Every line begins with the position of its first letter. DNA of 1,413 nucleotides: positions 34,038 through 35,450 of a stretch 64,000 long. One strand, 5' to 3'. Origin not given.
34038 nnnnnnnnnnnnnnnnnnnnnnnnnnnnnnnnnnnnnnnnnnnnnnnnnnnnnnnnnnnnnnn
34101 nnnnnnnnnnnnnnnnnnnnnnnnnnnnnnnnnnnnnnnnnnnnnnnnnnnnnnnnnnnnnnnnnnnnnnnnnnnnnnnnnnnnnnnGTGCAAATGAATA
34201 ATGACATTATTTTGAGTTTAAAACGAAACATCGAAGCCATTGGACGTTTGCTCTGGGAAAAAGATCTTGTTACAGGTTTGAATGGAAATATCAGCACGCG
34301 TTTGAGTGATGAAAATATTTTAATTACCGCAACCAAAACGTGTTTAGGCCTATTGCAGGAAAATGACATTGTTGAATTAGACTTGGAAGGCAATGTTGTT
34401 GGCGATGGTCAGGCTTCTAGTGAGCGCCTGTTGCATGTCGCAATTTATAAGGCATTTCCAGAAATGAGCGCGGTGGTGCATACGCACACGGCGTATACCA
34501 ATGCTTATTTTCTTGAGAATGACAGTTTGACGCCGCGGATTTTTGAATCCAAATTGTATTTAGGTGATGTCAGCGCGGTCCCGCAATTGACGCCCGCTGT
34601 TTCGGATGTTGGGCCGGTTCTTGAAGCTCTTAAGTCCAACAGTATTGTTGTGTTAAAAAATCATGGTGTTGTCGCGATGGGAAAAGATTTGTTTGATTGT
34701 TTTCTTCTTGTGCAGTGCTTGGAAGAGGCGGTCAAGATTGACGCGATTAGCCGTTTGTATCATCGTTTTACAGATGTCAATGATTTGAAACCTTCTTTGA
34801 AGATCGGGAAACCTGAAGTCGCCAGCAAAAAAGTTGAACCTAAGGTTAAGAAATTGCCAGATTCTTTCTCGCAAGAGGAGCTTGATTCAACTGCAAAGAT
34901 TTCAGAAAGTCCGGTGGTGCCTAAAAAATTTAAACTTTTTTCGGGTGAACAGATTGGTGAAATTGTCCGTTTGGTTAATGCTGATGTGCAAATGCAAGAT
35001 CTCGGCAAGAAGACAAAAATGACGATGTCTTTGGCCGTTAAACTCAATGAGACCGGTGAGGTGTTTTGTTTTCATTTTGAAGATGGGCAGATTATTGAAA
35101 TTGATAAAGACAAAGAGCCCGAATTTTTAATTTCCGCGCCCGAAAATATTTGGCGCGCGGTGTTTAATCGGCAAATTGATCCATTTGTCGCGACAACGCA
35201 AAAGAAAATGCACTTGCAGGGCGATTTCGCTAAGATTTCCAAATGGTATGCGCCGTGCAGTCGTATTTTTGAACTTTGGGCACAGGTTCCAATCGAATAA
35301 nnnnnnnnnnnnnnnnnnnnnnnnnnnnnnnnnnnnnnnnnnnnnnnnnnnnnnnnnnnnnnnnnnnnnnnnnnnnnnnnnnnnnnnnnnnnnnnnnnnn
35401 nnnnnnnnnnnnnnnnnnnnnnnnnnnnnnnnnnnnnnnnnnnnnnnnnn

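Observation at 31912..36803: DHAP-shunt-like salvage set (phosphorylase, MtnA-like isomerase, class II aldolase, aldehyde dehydrogenase) placed directly before a radical SAM gene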

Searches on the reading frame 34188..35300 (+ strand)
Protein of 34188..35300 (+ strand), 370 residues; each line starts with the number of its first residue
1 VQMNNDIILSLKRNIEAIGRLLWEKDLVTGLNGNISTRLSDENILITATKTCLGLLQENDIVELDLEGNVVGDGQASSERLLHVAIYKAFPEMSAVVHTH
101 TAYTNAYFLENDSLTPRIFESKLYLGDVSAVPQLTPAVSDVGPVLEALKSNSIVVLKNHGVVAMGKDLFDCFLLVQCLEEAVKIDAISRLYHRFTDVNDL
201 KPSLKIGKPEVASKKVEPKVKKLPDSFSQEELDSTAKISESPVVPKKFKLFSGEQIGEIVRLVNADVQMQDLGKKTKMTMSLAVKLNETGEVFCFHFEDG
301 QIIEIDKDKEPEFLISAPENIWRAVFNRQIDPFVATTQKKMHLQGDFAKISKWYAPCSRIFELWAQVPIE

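Call 5: search_protein_families(library=pfam, proteins=[window:34188-35300:+], max_evalue=0.01)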
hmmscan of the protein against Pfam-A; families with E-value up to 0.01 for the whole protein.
window:34188-35300:+ (370 aa): 2 families
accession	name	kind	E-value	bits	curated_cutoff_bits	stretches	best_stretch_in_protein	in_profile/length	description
PF00596.27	Aldolase_II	-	1.7e-38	132.8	22.2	1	15-184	3-181/183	Class II Aldolase and Adducin N-terminal domain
PF02036.22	SCP2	-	2.4e-05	25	21.3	1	281-352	23-95/101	SCP-2 sterol transfer family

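Call 6: search_protein_families(library=ncbifam, proteins=[window:34188-35300:+], max_evalue=0.01)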
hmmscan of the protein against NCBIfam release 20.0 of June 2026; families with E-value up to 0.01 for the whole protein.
window:34188-35300:+ (370 aa): 31 families (the best 25 are shown)
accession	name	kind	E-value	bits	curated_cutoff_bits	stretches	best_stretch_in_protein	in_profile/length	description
NF040649.1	FucA_Meth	equivalog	9.6e-34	116.9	250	1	15-188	6-176/179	L-fuculose phosphate aldolase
NF006413.0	PRK08660.1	equivalog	2.8e-31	108.8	203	1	12-192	3-181/184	aldolase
NF043034.1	OxoTetrPhDc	equivalog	1.3e-30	106.8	250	1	11-184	5-184/205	3-oxo-tetronate 4-phosphate decarboxylase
NF006208.0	PRK08333.1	equivalog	4.5e-23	81.9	267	1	13-184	7-179/189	aldolase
NF005123.0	PRK06557.1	subfamily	3.4e-19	69.4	251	1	6-193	7-200/223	L-ribulose-5-phosphate 4-epimerase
NF004527.0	PRK05874.1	equivalog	1.9e-18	66.8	308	1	22-175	18-175/218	L-fuculose-phosphate aldolase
NF006672.0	PRK09220.1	equivalog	7.2e-18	64.7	226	1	16-102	16-103/209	methylthioribulose 1-phosphate dehydratase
TIGR03328.1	salvage_mtnB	equivalog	1.3e-17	64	137.05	1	17-105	3-93/194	methylthioribulose 1-phosphate dehydratase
NF005302.0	PRK06833.1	equivalog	2.6e-17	63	264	1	11-184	6-182/214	L-fuculose-phosphate aldolase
NF005984.0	PRK08087.1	subfamily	3.3e-16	59.7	264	1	24-199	19-189/215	L-fuculose-phosphate aldolase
NF053831.1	RU1PAldHalo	equivalog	2.4e-15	56.6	300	1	26-197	18-185/208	ribulose-1-phosphate aldolase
NF004492.0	PRK05834.1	equivalog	1.5e-13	50.7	139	1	13-190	8-189/197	hypothetical protein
TIGR01086.1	fucA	equivalog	4e-13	49.6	400.25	1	27-179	21-174/214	L-fuculose-phosphate aldolase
NF005451.0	PRK07044.1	subfamily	2.9e-12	46.2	207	1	35-185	46-203/256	aldolase II superfamily protein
NF005484.0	PRK07090.1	equivalog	3.5e-12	46.2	261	1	9-189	29-214/260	aldolase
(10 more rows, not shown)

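Call 9: find_encoding_contigs(protein=window:34188-35300:+, flank=10000, max_places=6)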
Protein window:34188-35300:+ (370 aa): no gene with exactly this product is on record in the collection.

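Call 10: find_homologous_proteins(query=window:34188-35300:+)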
Query window:34188-35300:+ (370 aa): 936 proteins with E <= 0.001 among 3653 candidates; the best 120 are listed.
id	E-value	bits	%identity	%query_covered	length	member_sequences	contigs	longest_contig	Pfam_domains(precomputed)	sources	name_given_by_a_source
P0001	3.6e-241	817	100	99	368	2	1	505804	PF00596.28,PF02036.23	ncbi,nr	ncbi:MAG: class II aldolase/adducin family protein [Candidatus Omnitrophica bacterium]|nr:class II a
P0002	7.7e-177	606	73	99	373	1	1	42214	PF00596.28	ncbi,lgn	-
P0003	7.6e-175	599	74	99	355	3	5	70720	PF00596.28,PF02036.23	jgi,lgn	jgi:L-fuculose-phosphate aldolase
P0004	4.2e-174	597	74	99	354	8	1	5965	PF00596.28,PF02036.23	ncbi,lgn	-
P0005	2.0e-172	591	72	99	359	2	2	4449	PF00596.28,PF02036.23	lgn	-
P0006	4.1e-168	577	72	99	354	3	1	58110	PF00596.28,PF02036.23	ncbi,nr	ncbi:MAG: class II aldolase/adducin family protein [Candidatus Omnitrophica bacterium]|nr:class II a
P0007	5.5e-168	577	72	99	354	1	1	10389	PF00596.28,PF02036.23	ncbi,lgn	-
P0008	9.8e-165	566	71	99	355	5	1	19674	PF00596.28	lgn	-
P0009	6.2e-163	560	69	99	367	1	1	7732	PF00596.28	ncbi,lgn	-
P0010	1.9e-160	552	69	99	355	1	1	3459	PF00596.28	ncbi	-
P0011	1.7e-156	539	67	99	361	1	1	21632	PF00596.28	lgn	-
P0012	7.8e-149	514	64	99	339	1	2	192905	PF00596.28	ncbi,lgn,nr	ncbi:MAG: class II aldolase/adducin family protein [Candidatus Omnitrophota bacterium]|nr:class II a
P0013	2.3e-145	502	63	99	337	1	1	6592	PF00596.28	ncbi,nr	ncbi:MAG: class II aldolase/adducin family protein [Candidatus Omnitrophica bacterium]|nr:class II a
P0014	2.0e-143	496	63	99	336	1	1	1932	PF00596.28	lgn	-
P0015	2.6e-143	495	63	99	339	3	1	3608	PF00596.28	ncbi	-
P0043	1.0e-135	471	61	99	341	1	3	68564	PF00596.28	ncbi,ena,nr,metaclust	ncbi:MAG: hypothetical protein A2Z88_03950 [Omnitrophica WOR_2 bacterium GWA2_47_8]|nr:MAG: hypothet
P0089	4.6e-132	458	58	99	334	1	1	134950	PF00596.28,PF02036.23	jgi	jgi:L-fuculose-phosphate aldolase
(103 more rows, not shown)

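Call 11: find_encoding_contigs(protein=P0001, flank=10000, max_places=3)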
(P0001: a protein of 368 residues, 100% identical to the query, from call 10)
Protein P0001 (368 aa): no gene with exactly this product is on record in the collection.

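Call 12: find_encoding_contigs(protein=P0043, flank=10000, max_places=3)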
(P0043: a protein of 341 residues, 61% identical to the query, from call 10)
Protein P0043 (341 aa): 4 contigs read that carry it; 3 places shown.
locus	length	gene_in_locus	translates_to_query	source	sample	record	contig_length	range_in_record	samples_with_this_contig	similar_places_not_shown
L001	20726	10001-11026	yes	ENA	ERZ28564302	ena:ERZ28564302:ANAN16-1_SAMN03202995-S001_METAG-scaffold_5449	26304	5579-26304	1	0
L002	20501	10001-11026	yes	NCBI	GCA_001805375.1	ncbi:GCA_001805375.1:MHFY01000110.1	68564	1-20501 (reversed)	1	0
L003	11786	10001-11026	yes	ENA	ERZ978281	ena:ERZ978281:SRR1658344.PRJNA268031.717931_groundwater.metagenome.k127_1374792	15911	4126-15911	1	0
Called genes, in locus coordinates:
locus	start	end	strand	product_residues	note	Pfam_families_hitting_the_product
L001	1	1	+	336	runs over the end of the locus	PF01595:CNNM, PF00571:CBS (faint)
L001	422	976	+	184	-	PF03773:ArsP_1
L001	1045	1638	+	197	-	-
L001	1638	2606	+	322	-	PF01073:3Beta_HSD, PF01370:Epimerase, PF02719:Polysacc_synt_2 (faint), PF04321:RmlD_sub_bind (weak), PF16363:GDP_Man_Dehyd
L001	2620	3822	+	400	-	-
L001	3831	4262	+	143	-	-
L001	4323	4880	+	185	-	-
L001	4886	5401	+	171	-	PF03551:PadR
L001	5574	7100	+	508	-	PF00501:AMP-binding, PF13193:AMP-binding_C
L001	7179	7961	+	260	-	PF01048:PNP_UDP_1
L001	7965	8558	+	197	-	-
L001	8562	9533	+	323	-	PF01008:IF-2B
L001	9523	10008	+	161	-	PF01008:IF-2B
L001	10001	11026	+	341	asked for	PF00596:Aldolase_II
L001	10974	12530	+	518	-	PF00171:Aldedh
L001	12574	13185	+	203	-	-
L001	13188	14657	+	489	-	PF02310:B12-binding, PF04055:Radical_SAM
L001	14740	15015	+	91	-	PF11084:DUF2621 (weak)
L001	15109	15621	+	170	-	-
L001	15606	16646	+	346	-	PF00070:Pyr_redox (weak), PF00899:ThiF (weak), PF01210:NAD_Gly3P_dh_N (weak), PF02558:ApbA, PF08546:ApbA_C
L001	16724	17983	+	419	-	PF00109:ketoacyl-synt, PF02801:Ketoacyl-synt_C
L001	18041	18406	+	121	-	PF05635:23S_rRNA_IVP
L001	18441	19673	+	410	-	PF00109:ketoacyl-synt, PF02801:Ketoacyl-synt_C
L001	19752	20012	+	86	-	PF00550:PP-binding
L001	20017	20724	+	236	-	PF04199:Cyclase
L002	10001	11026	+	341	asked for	PF00596:Aldolase_II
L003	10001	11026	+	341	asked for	PF00596:Aldolase_II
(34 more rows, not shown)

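Call 13: find_encoding_contigs(protein=P0089, flank=10000, max_places=3)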
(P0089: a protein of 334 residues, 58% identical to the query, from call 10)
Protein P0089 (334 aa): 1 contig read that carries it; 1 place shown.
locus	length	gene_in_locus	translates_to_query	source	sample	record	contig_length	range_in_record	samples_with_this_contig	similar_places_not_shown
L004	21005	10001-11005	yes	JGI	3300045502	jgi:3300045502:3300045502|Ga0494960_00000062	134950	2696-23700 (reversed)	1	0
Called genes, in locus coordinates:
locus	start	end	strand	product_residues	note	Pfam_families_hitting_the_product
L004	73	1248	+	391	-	PF00072:Response_reg, PF00563:EAL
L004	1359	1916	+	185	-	-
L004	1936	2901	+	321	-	PF01073:3Beta_HSD, PF01370:Epimerase, PF02719:Polysacc_synt_2 (faint), PF04321:RmlD_sub_bind (faint), PF16363:GDP_Man_Dehyd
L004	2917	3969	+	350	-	-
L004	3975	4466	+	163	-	-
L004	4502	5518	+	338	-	PF00224:PK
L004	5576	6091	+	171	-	PF03551:PadR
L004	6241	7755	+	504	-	PF00501:AMP-binding, PF13193:AMP-binding_C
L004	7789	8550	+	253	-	PF01048:PNP_UDP_1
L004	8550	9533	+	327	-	PF01008:IF-2B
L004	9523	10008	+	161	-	PF01008:IF-2B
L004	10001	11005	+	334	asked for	PF00596:Aldolase_II, PF02036:SCP2 (faint)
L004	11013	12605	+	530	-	PF00171:Aldedh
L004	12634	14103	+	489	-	PF02310:B12-binding, PF04055:Radical_SAM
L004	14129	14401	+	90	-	-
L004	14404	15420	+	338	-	PF00070:Pyr_redox (faint), PF02558:ApbA, PF08546:ApbA_C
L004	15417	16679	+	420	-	PF00109:ketoacyl-synt, PF02801:Ketoacyl-synt_C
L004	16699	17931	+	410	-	PF00109:ketoacyl-synt, PF02801:Ketoacyl-synt_C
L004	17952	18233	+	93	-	PF23297:ACP_SdgA_C (weak), PF00550:PP-binding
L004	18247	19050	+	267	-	PF04199:Cyclase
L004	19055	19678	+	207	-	PF13578:Methyltransf_24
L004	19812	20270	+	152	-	PF10604:Polyketide_cyc2 (weak)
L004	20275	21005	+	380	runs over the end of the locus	PF07690:MFS_1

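Call 24: search_solved_structures(query=window:34188-35300:+, max_evalue=0.001, show_alignments=2)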
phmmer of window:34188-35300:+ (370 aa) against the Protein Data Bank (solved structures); distinct sequences matched with E-value up to 0.001: 37.
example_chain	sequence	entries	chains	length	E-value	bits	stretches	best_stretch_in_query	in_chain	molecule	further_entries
2irp_A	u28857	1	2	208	2.2e-18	69.7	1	15-104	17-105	Putative aldolase class 2 protein aq_1979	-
6vop_A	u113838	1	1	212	3.7e-16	62.4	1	10-184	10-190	Aldolase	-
6voq_A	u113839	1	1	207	4.6e-16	62.1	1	11-184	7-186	Aldolase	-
4c25_A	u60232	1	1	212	1.2e-15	60.8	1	11-190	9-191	L-FUCULOSE PHOSPHATE ALDOLASE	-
4c24_A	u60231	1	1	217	1.2e-15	60.7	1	11-191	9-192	L-FUCULOSE PHOSPHATE ALDOLASE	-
1dzw_P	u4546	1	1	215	3.3e-10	42.8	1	27-193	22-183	L-fuculose phosphate aldolase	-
2fk5_A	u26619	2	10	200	5.3e-10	42.2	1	17-194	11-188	fuculose-1-phosphate aldolase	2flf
1dzz_P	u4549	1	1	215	5.8e-10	42.1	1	27-193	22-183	L-fuculose phosphate aldolase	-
1dzv_P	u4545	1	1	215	5.8e-10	42.1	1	27-193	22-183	L-fuculose phosphate aldolase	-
1fua_A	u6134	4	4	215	8.5e-10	41.5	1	27-193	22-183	L-FUCULOSE-1-PHOSPHATE ALDOLASE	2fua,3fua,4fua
1dzy_P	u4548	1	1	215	8.5e-10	41.5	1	27-193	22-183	L-FUCULOSE-1-PHOSPHATE ALDOLASE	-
1dzu_P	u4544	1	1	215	8.6e-10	41.5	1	27-193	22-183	L-fuculose phosphate aldolase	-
1dzx_P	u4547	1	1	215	8.6e-10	41.5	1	27-193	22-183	L-fuculose phosphate aldolase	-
1e48_P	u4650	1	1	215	1.4e-09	40.8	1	27-193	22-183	L-FUCULOSE 1-PHOSPHATE ALDOLASE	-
4xxf_A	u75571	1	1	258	1.8e-09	40.4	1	53-182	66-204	Fuculose-1-phosphate aldolase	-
6btd_A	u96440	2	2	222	1e-08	37.9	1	12-181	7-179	Fuculose phosphate aldolase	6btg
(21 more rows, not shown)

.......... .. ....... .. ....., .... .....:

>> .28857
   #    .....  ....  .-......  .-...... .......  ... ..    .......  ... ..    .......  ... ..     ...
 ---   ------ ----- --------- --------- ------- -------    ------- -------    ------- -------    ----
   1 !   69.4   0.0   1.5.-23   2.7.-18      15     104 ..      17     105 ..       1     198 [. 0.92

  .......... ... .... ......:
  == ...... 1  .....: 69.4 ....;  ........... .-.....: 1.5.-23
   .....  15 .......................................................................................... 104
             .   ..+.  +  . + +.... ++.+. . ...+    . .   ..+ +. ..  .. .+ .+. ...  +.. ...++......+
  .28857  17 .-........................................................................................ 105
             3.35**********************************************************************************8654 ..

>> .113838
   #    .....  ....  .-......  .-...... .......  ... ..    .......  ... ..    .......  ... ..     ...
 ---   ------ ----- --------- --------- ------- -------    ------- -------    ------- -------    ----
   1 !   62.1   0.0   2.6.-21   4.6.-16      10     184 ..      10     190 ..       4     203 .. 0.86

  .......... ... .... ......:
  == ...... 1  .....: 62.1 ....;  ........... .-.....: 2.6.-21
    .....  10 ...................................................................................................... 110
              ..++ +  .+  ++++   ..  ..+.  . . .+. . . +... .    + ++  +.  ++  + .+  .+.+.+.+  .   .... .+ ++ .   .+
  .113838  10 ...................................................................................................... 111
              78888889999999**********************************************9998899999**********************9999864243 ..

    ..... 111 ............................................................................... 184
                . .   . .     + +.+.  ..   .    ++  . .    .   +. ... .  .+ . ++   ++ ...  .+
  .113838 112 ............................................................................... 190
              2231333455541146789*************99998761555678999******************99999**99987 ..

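Call 27: find_related_loci(query=A1, collection=genome_contigs, flank=10000)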
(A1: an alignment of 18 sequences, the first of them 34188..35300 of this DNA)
Query A1 (370 aa) in genome_contigs; peptide patterns used: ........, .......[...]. (x = any residue, [..] = any of these).
171 stretches matched a pattern; 146 encode a relative of the query (tblastn E <= 1e-3); the best 80 are kept; 80 distinct loci.
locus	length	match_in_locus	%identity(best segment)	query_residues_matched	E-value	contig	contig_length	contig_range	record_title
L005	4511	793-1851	74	1-370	0e+0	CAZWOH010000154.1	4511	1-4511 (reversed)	MAG TPA_asm: uncultured Planctomycetales bacterium isolate binchicken_co346_31 genome assembly, contig: NODE_7027_length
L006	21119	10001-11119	73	3-370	0e+0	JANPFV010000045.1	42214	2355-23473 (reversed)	MAG: Candidatus Omnitrophota bacterium isolate VAR_69_metabat_93 VAR_69_k141_2050154, whole genome shotgun sequence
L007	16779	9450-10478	73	1-370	0e+0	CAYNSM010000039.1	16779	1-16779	MAG TPA_asm: uncultured Planctomycetales bacterium isolate SRP278252_co1_54 genome assembly, contig: NODE_5916_length_16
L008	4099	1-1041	76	19-370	0e+0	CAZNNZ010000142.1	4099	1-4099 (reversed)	MAG TPA_asm: uncultured Planctomycetales bacterium isolate SRP278252_co2_854 genome assembly, contig: NODE_47998_length_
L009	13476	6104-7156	73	3-370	0e+0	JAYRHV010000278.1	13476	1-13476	MAG: Candidatus Omnitrophota bacterium isolate SZ_szas25bin.37 k141_1182189, whole genome shotgun sequence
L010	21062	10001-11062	72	3-370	1e-179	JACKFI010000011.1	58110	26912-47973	MAG: Candidatus Omnitrophota bacterium isolate HK-STAS-OMNI-1 HK-STAS-OMNI-1_11, whole genome shotgun sequence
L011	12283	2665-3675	63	3-370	1e-154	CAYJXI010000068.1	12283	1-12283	MAG TPA_asm: uncultured Planctomycetales bacterium isolate ERP125453_co1_481 genome assembly, contig: NODE_5761_length_1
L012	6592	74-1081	63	5-370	2e-154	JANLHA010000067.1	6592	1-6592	MAG: Candidatus Omnitrophota bacterium isolate P6-5 k99_131553, whole genome shotgun sequence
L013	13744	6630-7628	61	3-370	2e-151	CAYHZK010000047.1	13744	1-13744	MAG TPA_asm: uncultured Planctomycetales bacterium isolate ERP119705_co15_651 genome assembly, contig: NODE_5004_length_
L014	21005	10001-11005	61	3-370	2e-147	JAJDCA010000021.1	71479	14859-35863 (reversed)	MAG: Candidatus Omnitrophota bacterium isolate OFTM38 OFTM38_20, whole genome shotgun sequence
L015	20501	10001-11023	61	3-370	6e-147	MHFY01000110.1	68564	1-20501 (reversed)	MAG: Omnitrophica WOR_2 bacterium GWA2_47_8 gwa2_scaffold_3458, whole genome shotgun sequence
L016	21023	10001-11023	59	5-370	7e-146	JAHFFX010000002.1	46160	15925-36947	MAG: Candidatus Omnitrophota bacterium isolate nzgw301 NODE_475_length_46161_cov_2.973436, whole genome shotgun sequence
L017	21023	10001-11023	60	3-370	8e-145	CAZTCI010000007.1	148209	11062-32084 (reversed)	MAG TPA_asm: uncultured Planctomycetales bacterium isolate binchicken_co185_276 genome assembly, contig: NODE_128_length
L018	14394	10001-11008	59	3-370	1e-143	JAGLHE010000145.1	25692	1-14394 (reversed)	MAG: Candidatus Omnitrophota bacterium isolate RS_10_7 ROV157_10.bin.7.fa_145, whole genome shotgun sequence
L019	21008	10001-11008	60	8-370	4e-143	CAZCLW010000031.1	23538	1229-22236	MAG TPA_asm: uncultured Planctomycetales bacterium isolate SRP239054_co1_195 genome assembly, contig: NODE_1426_length_2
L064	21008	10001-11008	54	4-370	1e-130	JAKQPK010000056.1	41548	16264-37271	MAG: Candidatus Omnitrophota bacterium isolate USMO_maxbin.079 k141_1242533, whole genome shotgun sequence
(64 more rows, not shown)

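Call 48: predict_structure(alignment_id=A1)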
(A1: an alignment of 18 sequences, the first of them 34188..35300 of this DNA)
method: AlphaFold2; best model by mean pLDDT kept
length: 370 residues; sequences in the alignment: 18
mean_pLDDT: 82.1   pTM: 0.53
mean pLDDT of the five models: 82.1, 81.5, 78.4, 76.3, 71.1
residues with pLDDT >= 90: 188; 70-90: 124; 50-70: 9; < 50: 49
segments of 3 or more residues with pLDDT < 50: 198-244
pLDDT, mean of each block of 10 residues (from residue 1): 77 95 87 90 94 90 95 89 96 95 86 85 88 82 94 92 95 94 87 58 40 35 31 34 68 93 94 91 91 93 88 91 88 78 83 85 88
secondary structure, 60 per line:
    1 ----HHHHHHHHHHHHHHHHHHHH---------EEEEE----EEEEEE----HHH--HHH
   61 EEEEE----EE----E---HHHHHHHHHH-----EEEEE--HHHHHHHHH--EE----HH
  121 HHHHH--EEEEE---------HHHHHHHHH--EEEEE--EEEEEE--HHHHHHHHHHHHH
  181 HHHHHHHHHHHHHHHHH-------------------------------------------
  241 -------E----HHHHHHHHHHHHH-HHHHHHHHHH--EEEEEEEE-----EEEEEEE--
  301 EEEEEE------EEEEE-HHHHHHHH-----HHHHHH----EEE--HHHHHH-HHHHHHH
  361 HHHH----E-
elements in order: H5-24 E34-38 E43-48 E61-65 H80-89 E95-99 H102-110 H119-125 E128-132 H142-150 E153-157 E160-165 H168-197 H253-265 H267-276 E279-286 E292-298 E301-306 E313-317 H319-326 H332-337 E342-344 H347-352 H354-364

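Call 50: fold_search(model_id=the predicted structure, library=pdb)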
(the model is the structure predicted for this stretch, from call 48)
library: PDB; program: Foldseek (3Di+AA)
matches with E <= 10: 473; with E <= 0.001: 126
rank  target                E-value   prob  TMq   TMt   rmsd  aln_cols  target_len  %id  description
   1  6vop                  1.2e-14  1.00  0.46  0.80   2.0       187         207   29  Crystal structure of YgbL, a putative aldolase/epimerase/decarboxylase from Escherichia coli (released 2020-02-19)
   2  2irp_A                1.8e-14  1.00  0.46  0.79   2.9       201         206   26  Crystal structure of the l-fuculose-1-phosphate aldolase (aq_1979) from aquifex aeolicus VF5 (released 2007-10-30)
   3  2irp_B                2.1e-14  1.00  0.45  0.78   2.8       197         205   26  Crystal structure of the l-fuculose-1-phosphate aldolase (aq_1979) from aquifex aeolicus VF5 (released 2007-10-30)
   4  1e4c                  3.1e-14  1.00  0.45  0.78   6.4       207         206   26  L-Fuculose 1-Phosphate Aldolase from Escherichia coli Mutant S71Q (released 2000-11-06)
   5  2opi_A                3.3e-14  1.00  0.45  0.80   1.9       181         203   22  Crystal Structure of L-fuculose-1-phosphate aldolase from Bacteroides thetaiotaomicron (released 2007-02-27)
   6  2opi_B                5.2e-14  1.00  0.45  0.77   2.0       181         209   22  Crystal Structure of L-fuculose-1-phosphate aldolase from Bacteroides thetaiotaomicron (released 2007-02-27)
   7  4c24                  6.9e-14  1.00  0.46  0.79   1.9       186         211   26  L-fuculose 1-phosphate aldolase (released 2013-12-11)
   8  6voq                  7.4e-14  1.00  0.45  0.77   2.4       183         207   30  Crystal structure of YgbL, a putative aldolase/epimerase/decarboxylase from Klebsiella pneumoniae (released 2020-02-19)
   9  2fk5_A                9.3e-14  1.00  0.45  0.83   3.4       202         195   28  Crystal structure of l-fuculose-1-phosphate aldolase from Thermus thermophilus HB8 (released 2007-01-04)
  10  1dzz                  9.8e-14  1.00  0.44  0.75   6.6       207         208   27  L-Fuculose-1-Phosphate Aldolase from Escherichia coli Mutant Y113F (released 2000-06-02)
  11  4c25                  1.0e-13  1.00  0.46  0.78   2.0       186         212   27  L-fuculose 1-phosphate aldolase (released 2013-12-18)
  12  1dzu                  1.1e-13  1.00  0.44  0.74   6.6       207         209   27  L-Fuculose-1-Phosphate Aldolase from Escherichia coli Mutant T26A (released 2000-06-02)
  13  2fk5_B                1.2e-13  1.00  0.46  0.84   2.5       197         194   27  Crystal structure of l-fuculose-1-phosphate aldolase from Thermus thermophilus HB8 (released 2007-01-04)
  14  1dzv                  1.7e-13  1.00  0.43  0.75   6.4       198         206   28  L-Fuculose-1-Phosphate Aldolase from Escherichia coli Mutant Y113F/Y209F (released 2000-06-02)
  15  2flf_C                2.1e-13  1.00  0.45  0.85   2.9       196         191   27  Crystal structure of l-fuculose-1-phosphate aldolase from Thermus Thermophilus HB8 (released 2007-01-09)
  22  6btd                  4.0e-13  1.00  0.45  0.79   9.7       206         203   23  Crystal structure of deoxyribose-phosphate aldolase from Bacillus Thuringiensis involved in dispatching the ubiquitous r (released 2018-07-04)
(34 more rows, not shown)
